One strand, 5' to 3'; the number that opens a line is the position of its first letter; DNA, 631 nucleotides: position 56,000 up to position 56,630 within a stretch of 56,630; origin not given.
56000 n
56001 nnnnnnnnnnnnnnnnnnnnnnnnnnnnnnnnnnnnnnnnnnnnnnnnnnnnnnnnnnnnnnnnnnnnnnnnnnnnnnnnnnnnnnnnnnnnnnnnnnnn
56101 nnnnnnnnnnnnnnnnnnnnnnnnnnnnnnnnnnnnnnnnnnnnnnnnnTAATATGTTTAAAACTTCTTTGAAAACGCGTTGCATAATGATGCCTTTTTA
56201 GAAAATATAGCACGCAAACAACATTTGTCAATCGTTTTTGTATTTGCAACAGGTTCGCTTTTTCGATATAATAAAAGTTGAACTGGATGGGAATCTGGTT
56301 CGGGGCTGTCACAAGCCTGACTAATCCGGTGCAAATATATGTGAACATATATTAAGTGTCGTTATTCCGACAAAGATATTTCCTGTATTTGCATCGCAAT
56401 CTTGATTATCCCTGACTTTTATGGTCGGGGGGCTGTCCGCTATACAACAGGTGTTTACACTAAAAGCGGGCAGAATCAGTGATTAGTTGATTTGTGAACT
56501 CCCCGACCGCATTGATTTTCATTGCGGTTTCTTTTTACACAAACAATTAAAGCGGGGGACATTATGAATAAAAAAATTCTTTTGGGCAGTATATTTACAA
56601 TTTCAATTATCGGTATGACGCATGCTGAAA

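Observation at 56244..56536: Leader-RNA family, copy 2: full-length homologue with covarying P1/P2 and an anti-SD-like P1 strand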

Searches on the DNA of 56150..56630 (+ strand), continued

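Call 70: search_with_rna_model(model_id=R1, sources=[L120, L121], filters=off, max_evalue=1, show_alignments=2)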
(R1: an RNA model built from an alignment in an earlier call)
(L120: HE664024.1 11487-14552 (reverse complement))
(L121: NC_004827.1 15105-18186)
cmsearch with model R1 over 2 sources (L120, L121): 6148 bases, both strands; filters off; matches with E-value up to 1: 9.
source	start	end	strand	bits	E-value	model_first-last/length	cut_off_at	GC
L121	1496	1594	+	39.8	3.4e-09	1-112/112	no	0.53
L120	1484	1586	+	28.3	3.1e-06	1-112/112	no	0.53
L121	1286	1371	+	12.8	0.029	1-112/112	no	0.37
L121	2084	2142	-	11.3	0.07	12-70/112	no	0.39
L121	1472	1576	-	10.5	0.12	1-112/112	no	0.5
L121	249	339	+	8.6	0.35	1-112/112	no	0.4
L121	2510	2548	-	8.6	0.35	1-112/112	no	0.41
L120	1430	1465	+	8.4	0.38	1-112/112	no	0.56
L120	28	118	-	7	0.89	1-112/112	no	0.29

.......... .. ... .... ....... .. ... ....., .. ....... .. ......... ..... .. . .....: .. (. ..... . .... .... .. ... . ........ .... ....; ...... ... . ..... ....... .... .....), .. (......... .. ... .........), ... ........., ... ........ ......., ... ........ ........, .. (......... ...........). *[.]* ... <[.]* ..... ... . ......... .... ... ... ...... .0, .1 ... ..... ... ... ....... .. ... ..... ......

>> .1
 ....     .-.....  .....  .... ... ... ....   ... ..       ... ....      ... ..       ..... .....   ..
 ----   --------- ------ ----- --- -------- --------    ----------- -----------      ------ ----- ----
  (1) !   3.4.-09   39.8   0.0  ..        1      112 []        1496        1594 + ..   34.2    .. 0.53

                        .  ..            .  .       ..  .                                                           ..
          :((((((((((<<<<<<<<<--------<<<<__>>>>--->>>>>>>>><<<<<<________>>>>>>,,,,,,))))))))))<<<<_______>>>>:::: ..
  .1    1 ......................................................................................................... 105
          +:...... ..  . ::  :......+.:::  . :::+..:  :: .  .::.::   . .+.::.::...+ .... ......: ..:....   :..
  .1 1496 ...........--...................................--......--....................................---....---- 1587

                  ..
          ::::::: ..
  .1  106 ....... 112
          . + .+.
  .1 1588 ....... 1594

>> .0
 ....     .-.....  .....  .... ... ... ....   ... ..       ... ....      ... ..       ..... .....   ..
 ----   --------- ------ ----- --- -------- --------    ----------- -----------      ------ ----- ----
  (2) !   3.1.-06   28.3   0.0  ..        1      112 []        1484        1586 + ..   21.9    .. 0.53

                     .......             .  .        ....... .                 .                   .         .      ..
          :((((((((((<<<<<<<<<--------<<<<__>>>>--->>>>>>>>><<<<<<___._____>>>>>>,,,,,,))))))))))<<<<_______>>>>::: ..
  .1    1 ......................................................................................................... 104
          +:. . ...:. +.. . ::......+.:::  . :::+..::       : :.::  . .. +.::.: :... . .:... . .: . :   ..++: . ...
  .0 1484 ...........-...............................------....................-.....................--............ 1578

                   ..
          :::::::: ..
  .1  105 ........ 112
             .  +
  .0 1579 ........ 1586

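Call 76: search_with_rna_model(model_id=R1, sources=[L122, L123], max_evalue=0.01)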
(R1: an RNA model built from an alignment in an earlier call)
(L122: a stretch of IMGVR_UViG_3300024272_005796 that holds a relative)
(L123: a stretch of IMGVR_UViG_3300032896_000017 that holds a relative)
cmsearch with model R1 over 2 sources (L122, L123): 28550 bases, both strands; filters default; matches with E-value up to 0.01: 1.
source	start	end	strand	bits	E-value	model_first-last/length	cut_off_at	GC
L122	13239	13347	-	92.8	4.2e-22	1-112/112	no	0.45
